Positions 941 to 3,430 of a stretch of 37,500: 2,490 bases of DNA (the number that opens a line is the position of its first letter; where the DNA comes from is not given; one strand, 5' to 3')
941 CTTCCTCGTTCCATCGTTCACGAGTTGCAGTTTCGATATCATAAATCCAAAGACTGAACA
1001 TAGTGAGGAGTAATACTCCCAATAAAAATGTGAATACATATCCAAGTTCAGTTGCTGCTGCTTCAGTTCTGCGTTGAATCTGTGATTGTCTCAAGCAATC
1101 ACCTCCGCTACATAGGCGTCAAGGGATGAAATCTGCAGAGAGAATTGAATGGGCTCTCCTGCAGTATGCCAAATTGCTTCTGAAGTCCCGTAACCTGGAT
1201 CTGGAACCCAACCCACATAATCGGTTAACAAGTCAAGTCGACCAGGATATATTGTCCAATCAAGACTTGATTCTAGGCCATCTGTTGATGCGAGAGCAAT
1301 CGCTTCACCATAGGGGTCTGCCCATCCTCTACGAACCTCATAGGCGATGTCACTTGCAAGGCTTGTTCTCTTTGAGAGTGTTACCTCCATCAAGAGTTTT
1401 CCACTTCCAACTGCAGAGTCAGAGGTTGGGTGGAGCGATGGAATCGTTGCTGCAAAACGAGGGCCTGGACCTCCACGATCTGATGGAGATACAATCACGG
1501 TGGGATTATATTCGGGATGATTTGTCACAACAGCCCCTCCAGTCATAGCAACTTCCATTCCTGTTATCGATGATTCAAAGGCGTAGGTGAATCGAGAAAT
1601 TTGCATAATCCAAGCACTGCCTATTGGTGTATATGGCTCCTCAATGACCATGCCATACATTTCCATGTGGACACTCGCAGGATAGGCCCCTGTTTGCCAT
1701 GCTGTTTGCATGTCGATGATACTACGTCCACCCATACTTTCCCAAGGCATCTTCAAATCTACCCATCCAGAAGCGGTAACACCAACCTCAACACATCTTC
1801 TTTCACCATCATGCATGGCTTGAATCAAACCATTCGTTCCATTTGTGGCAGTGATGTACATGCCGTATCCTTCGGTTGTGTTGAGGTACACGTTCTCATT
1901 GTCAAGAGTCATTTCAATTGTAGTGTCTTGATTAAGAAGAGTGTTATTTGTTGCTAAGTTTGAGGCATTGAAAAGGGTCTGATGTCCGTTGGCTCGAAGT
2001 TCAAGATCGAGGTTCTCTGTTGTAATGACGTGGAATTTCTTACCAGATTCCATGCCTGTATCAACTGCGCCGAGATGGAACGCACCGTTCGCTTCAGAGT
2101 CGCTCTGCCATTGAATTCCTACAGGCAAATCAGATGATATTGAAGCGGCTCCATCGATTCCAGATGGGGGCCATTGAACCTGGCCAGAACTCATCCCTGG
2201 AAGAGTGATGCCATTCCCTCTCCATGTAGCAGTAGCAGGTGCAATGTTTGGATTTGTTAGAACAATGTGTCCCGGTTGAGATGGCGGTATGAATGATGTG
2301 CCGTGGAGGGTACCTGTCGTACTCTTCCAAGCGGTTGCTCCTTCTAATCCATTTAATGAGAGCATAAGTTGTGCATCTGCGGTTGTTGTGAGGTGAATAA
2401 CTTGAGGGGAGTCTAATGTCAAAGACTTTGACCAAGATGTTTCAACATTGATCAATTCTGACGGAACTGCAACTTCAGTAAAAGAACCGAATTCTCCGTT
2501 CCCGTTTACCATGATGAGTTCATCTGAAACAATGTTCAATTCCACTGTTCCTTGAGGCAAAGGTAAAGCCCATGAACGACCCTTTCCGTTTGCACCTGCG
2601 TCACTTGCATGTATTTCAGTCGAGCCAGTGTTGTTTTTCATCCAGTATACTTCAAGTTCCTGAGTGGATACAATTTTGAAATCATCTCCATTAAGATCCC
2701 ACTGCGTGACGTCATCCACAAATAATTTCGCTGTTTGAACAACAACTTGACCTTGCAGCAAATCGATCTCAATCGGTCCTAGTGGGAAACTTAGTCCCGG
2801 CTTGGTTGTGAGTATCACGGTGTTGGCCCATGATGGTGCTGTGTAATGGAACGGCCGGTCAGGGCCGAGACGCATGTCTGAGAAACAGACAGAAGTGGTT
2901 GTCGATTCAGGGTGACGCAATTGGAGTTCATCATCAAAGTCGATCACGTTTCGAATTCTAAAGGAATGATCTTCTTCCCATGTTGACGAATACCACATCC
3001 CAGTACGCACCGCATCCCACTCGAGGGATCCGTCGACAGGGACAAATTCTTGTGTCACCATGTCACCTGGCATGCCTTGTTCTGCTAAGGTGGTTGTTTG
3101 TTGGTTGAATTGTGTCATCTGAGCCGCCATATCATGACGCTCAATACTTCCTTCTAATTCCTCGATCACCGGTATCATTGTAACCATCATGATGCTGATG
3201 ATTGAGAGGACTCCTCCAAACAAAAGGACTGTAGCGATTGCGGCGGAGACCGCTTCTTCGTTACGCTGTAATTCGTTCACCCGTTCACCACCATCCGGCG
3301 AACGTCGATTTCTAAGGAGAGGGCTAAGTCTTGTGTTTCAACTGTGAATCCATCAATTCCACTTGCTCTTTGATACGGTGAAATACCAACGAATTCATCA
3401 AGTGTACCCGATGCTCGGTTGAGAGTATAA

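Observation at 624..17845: A 17-kb divergent envelope locus: candidate undescribed surface appendage or adhesion module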

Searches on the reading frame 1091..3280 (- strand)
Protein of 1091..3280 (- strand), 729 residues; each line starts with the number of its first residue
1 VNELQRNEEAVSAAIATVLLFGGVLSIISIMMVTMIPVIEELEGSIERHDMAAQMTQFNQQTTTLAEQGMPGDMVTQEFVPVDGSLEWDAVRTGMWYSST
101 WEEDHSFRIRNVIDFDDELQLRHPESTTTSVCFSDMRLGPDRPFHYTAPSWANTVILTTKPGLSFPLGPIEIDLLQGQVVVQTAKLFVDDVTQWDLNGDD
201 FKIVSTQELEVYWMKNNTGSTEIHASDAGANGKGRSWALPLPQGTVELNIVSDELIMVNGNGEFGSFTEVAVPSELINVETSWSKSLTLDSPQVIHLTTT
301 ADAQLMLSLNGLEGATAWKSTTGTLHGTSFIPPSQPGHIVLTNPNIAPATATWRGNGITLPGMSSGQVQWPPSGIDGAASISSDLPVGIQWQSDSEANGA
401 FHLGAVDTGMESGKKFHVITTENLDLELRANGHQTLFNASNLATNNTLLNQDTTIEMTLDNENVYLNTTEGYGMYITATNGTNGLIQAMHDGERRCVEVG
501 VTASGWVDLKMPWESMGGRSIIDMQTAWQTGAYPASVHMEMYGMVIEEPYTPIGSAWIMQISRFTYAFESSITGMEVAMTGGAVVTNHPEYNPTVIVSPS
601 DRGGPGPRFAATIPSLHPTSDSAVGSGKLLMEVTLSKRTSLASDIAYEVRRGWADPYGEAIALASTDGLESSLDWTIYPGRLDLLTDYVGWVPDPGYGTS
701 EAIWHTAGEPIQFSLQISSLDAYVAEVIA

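Call 5: search_protein_families(library=pfam, proteins=[window:1091-3280:-], max_evalue=0.01)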
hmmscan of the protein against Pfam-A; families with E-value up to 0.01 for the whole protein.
window:1091-3280:- (729 aa): 1 family
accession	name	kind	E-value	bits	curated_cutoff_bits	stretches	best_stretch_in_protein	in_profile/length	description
PF23960.2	DUF7289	-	0.0084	16.1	27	0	10-72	2-64/238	Family of unknown function (DUF7289)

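Call 6: search_protein_families(library=ncbifam, proteins=[window:1091-3280:-], max_evalue=0.01)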
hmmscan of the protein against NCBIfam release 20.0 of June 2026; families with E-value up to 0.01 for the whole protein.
window:1091-3280:- (729 aa): 0 families

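Call 23: search_solved_structures(query=A2, max_evalue=5)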
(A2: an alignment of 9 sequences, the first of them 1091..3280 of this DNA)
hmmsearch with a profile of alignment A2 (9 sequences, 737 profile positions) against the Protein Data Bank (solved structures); distinct sequences matched with E-value up to 5: 5.
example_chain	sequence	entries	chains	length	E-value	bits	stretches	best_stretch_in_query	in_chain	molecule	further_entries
4pju_B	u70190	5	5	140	0.36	12.2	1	150-202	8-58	Double-strand-break repair protein rad21 homolog | 64-kDa C-terminal product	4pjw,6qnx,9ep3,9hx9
4pk7_B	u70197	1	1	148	0.36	12.2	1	149-202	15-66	Double-strand-break repair protein rad21 homolog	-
8k4d_B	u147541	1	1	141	0.37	12.2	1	150-202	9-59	64-kDa C-terminal product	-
9j0a_B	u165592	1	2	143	0.37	12.2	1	149-202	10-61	64-kDa C-terminal product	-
6fh1_A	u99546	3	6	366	1.8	9.9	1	108-164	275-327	Protein-arginine kinase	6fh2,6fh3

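Call 31: find_homologous_proteins(query=window:1091-3280:-, max_evalue=0.001)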
Query window:1091-3280:- (729 aa): 394 proteins with E <= 0.001 among 8000 candidates; the best 120 are listed.
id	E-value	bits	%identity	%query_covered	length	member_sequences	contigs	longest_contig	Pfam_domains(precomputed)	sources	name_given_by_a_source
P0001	0.0e+0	1657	100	100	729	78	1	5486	-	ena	-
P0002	0.0e+0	1530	91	100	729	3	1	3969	-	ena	-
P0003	0.0e+0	1465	87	100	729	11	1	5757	-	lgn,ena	-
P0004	0.0e+0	1464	88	100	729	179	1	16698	-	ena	-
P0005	0.0e+0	1437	85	100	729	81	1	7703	-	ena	-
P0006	0.0e+0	1433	85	100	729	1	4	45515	-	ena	-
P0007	0.0e+0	1433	84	100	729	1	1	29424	-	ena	-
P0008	0.0e+0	1432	84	100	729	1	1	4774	-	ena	-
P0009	0.0e+0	1428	84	100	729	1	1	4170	-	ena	-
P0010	0.0e+0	1209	70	100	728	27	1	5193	-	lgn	-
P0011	0.0e+0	1201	69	100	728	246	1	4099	-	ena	-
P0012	0.0e+0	1200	69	100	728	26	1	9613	-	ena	-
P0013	0.0e+0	1200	69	100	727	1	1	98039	-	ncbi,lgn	-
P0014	0.0e+0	1198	69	100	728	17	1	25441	-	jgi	-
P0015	0.0e+0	1197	69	100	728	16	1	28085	-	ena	-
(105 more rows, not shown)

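Call 49: search_protein_representatives(protein=window:1091-3280:-)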
Query: 729 residues. Proteins with E-value up to 0.001 (for the whole library): 111; up to 1e-10: 83; up to 1e-30: 36. The best 111 are listed.
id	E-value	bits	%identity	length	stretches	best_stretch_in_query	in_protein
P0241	1.7e-219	747.2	49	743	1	3-728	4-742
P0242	1.5e-182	625.1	45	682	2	4-416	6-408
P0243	3.3e-175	600.8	43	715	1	4-726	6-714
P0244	3.8e-156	537.8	40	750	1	3-721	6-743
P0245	5.9e-145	500.8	38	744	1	6-720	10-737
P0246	1.3e-134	466.6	37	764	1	4-722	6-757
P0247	2.1e-127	442.8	39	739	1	5-724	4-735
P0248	1.5e-111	390.4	37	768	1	4-722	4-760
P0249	1.4e-110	387.2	35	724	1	31-723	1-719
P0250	2.7e-109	382.9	42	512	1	230-727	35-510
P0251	6.2e-108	378.4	36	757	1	4-720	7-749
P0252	4.5e-106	372.3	31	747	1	2-720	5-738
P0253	4.1e-104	365.8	33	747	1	3-724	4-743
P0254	1.7e-84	301.0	59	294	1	501-728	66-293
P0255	2.6e-84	300.3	38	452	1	3-385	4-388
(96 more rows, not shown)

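Call 52: find_encoding_contigs(protein=P0252, flank=10000, max_places=3)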
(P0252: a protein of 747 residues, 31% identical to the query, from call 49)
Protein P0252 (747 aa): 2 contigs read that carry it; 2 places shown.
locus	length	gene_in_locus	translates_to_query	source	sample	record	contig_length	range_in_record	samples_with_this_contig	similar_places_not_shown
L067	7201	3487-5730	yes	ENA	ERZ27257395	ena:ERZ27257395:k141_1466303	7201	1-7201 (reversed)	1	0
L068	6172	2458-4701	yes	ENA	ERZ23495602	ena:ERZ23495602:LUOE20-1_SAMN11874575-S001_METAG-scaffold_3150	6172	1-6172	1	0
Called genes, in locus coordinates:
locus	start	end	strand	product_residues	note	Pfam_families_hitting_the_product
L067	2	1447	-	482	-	?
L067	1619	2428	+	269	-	PF00753:Lactamase_B, PF23023:Anti-Pycsar_Apyc1, PF12706:Lactamase_B_2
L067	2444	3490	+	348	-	-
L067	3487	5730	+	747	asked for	-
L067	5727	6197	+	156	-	-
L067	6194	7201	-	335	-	?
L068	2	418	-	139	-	?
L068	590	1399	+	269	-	PF00753:Lactamase_B, PF23023:Anti-Pycsar_Apyc1, PF12706:Lactamase_B_2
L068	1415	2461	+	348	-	-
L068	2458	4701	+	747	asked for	-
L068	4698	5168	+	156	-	-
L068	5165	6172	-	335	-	?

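Call 53: find_encoding_contigs(protein=P0248, flank=10000, max_places=3)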
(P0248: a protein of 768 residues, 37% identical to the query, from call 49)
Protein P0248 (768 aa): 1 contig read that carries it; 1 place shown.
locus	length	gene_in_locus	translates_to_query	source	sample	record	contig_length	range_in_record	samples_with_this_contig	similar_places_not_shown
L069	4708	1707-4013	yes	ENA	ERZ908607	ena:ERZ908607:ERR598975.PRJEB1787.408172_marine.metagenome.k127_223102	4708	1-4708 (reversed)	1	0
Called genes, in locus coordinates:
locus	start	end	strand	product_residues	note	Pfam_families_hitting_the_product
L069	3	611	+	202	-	?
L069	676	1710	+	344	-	-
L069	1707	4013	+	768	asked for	-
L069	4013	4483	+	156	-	-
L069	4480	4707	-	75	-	?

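Call 58: predict_structure(alignment_id=A7)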
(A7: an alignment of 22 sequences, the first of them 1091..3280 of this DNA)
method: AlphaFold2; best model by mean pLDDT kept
length: 729 residues; sequences in the alignment: 22
mean_pLDDT: 87.8   pTM: 0.85
mean pLDDT of the five models: 87.8, 85.0, 84.3, 83.2, 83.0
residues with pLDDT >= 90: 391; 70-90: 301; 50-70: 31; < 50: 6
segments of 3 or more residues with pLDDT < 50: 1-5
pLDDT, mean of each block of 10 residues (from residue 1): 50 73 77 73 80 93 92 91 86 87 90 72 90 86 88 94 73 92 91 89 92 95 90 93 97 96 95 89 96 96 96 94 95 95 95 93 93 91 95 90 94 92 90 89 81 87 89 92 93 88 86 83 85 88 89 93 86 82 81 85 79 89 88 90 90 85 85 88 87 73 89 92 83
secondary structure, 60 per line:
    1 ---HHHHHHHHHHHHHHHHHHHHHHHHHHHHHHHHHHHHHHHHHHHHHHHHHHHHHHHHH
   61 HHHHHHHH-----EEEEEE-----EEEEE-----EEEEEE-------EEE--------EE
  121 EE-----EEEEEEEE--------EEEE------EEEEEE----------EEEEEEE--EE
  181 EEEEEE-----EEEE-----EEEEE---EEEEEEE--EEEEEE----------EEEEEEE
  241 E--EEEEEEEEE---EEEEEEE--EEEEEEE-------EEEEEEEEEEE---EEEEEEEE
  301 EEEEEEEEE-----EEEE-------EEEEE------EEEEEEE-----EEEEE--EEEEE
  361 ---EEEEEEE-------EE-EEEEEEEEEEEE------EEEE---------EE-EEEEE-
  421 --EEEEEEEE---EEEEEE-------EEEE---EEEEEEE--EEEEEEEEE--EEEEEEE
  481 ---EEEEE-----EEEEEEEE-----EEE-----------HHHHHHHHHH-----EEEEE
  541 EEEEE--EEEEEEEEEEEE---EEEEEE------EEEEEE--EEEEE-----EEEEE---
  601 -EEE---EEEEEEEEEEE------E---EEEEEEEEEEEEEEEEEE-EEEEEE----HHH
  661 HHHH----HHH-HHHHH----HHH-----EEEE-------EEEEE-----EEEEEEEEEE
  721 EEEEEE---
elements in order (helices of 4 or more, strands of 3 or more residues): H4-68 E74-79 E85-89 E95-100 E108-110 E119-122 E128-135 E144-147 E154-159 E170-176 E179-186 E192-195 E201-205 E209-215 E218-223 E234-241 E244-252 E256-262 E265-271 E279-289 E293-309 E315-318 E326-330 E337-343 E349-353 E356-360 E364-370 E381-392 E399-402 E415-419 E423-430 E434-439 E447-450 E454-460 E463-471 E474-480 E484-488 E494-501 E507-509 H521-530 E536-545 E548-559 E563-568 E575-580 E583-587 E593-597 E602-604 E608-618 E629-646 E648-653 H658-664 H673-677 E690-693 E701-705 E711-726

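Call 60: fold_search(model_id=the predicted structure, library=pdb)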
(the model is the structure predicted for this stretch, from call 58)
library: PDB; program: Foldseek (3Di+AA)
matches with E <= 10: 1738; with E <= 0.001: 35
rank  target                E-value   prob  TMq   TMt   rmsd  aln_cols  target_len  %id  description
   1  5hzf                  5.2e-06  0.95  0.12  0.18  19.2       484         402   11  Single Chain Recombinant Globular Head of the Complement System Protein C1q in complex with magnesium (released 2016-03-02)
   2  6w98_A                9.2e-06  0.33  0.08  0.05  23.4       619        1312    8  Single-Particle Cryo-EM Structure of Arabinofuranosyltransferase AftD from Mycobacteria (released 2020-05-13)
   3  5jpm_A                1.4e-05  0.38  0.09  0.10  25.7       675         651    7  Structure of the complex of human complement C4 with MASP-2 rebuilt using iMDFF (released 2016-08-10)
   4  4dou                  2.3e-05  0.89  0.12  0.18  17.4       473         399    8  Crystal Structure of a Single-chain Trimer of Human Adiponectin Globular Domain (released 2012-02-29)
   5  8yot_B                2.6e-05  0.57  0.09  0.14  27.8       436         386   10  Nanobody in complex with LILRB3 (released 2025-06-18)
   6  8zj4_A                3.2e-05  0.72  0.09  0.10  24.4       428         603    9  trypsinogen-EP-N619A (released 2025-05-21)
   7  6v7l_B                4.8e-05  0.89  0.09  0.17  18.6       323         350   10  The structure of the P212121 crystal form of canavalin at 173 K (released 2020-02-19)
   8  6v7l_A                5.1e-05  0.89  0.09  0.17  19.0       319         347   10  The structure of the P212121 crystal form of canavalin at 173 K (released 2020-02-19)
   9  7u1h_B                5.1e-05  0.84  0.09  0.16  19.3       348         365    9  Crystal structure of Lens culinaris vicilin (released 2022-03-09)
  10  8fjp_A                9.0e-05  0.30  0.10  0.03  24.5       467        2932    9  Cryo-EM structure of native mosquito salivary gland surface protein 1 (SGS1) (released 2023-03-01)
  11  7u1i_A                1.2e-04  0.54  0.08  0.13  20.0       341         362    9  Crystal structure of Pisum sativum vicilin (released 2022-03-16)
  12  2cau                  1.3e-04  0.69  0.08  0.15  19.6       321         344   10  CANAVALIN FROM JACK BEAN (released 1998-11-25)
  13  6v7j_B                1.5e-04  0.75  0.09  0.16  18.8       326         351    9  The C2221 crystal form of canavalin at 173 K (released 2020-02-19)
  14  8w7n                  1.9e-04  0.28  0.09  0.07  37.3       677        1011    6  Crystal structure of the in-cell Cry1Aa purified from Bacillus thuringiensis (released 2024-03-06)
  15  6wby                  1.9e-04  0.09  0.07  0.05  25.9       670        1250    8  Single-Particle Cryo-EM Structure of Arabinofuranosyltransferase AftD from Mycobacteria, Mutant R1389S Class 2 (released 2020-05-13)
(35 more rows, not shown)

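Call 80: find_homologous_proteins(query=L067:2444-3490:+, max_evalue=0.01)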
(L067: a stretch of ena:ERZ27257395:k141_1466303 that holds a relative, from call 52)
Query L067:2444-3490:+ (348 aa): 23 proteins with E <= 0.01 among 2501 candidates.
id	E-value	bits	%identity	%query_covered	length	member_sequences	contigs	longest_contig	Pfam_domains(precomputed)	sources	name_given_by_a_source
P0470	9.6e-220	746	100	100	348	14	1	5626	-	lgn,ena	-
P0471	6.6e-189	645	85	99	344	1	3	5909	-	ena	-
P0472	1.7e-186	637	84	99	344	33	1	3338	-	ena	-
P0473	2.6e-185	633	84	99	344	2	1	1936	-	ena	-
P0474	4.7e-180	616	81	99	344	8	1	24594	-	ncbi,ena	-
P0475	3.3e-179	613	82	99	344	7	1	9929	-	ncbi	-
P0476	1.6e-177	608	82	99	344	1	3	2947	-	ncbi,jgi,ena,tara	tara:strand:+ start:610 stop:1644 length:1035 start_codon:yes stop_codon:yes gene_type:complete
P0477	1.2e-176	605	81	99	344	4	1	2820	-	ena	-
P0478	1.1e-172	592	78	99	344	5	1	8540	-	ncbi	-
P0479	1.4e-170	585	77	99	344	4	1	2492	-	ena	-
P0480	2.5e-167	574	74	99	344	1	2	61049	-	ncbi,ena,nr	ncbi:MAG: hypothetical protein CMB64_00940 [Euryarchaeota archaeon]|nr:hypothetical protein [Euryarc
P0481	1.8e-166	571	74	99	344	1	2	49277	-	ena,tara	tara:strand:- start:162 stop:1196 length:1035 start_codon:yes stop_codon:yes gene_type:complete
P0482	2.0e-166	571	74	99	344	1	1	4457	-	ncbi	-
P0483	2.5e-166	571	76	99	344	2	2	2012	-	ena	-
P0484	1.4e-163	562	74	99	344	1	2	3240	-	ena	-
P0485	8.9e-161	553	73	99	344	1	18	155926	-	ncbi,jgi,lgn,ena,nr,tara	ncbi:MAG: hypothetical protein CMB56_000620 [Methanobacteriota archaeon]|nr:MAG: hypothetical protei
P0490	1.2e-67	247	36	97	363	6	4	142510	-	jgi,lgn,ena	-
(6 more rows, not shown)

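Call 81: find_encoding_contigs(protein=P0490, flank=10000, max_places=2)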
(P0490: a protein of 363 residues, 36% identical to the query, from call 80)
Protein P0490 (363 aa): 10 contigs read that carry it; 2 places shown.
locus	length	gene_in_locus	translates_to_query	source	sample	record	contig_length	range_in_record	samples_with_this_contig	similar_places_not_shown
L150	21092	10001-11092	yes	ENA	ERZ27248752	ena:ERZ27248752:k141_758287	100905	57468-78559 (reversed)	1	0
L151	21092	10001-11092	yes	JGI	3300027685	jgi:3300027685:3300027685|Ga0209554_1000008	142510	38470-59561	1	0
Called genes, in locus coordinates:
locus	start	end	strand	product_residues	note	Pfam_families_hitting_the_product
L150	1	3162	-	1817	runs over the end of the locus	-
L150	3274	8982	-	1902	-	-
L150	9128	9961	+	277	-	PF00753:Lactamase_B, PF23023:Anti-Pycsar_Apyc1, PF12706:Lactamase_B_2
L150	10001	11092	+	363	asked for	-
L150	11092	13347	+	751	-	-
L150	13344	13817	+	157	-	-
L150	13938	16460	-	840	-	PF13191:AAA_16, PF13401:AAA_22 (weak), PF13176:TPR_7 (faint), PF13424:TPR_12, PF14938:SNAP (weak), PF13424:TPR_12, PF17874:TPR_MalT (weak), PF13424:TPR_12 (weak), +7 more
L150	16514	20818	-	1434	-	-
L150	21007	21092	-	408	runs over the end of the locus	PF00082:Peptidase_S8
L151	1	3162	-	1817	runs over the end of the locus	-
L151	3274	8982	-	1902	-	-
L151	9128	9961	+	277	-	PF00753:Lactamase_B, PF23023:Anti-Pycsar_Apyc1, PF12706:Lactamase_B_2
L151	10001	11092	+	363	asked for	-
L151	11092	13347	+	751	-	-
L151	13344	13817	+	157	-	-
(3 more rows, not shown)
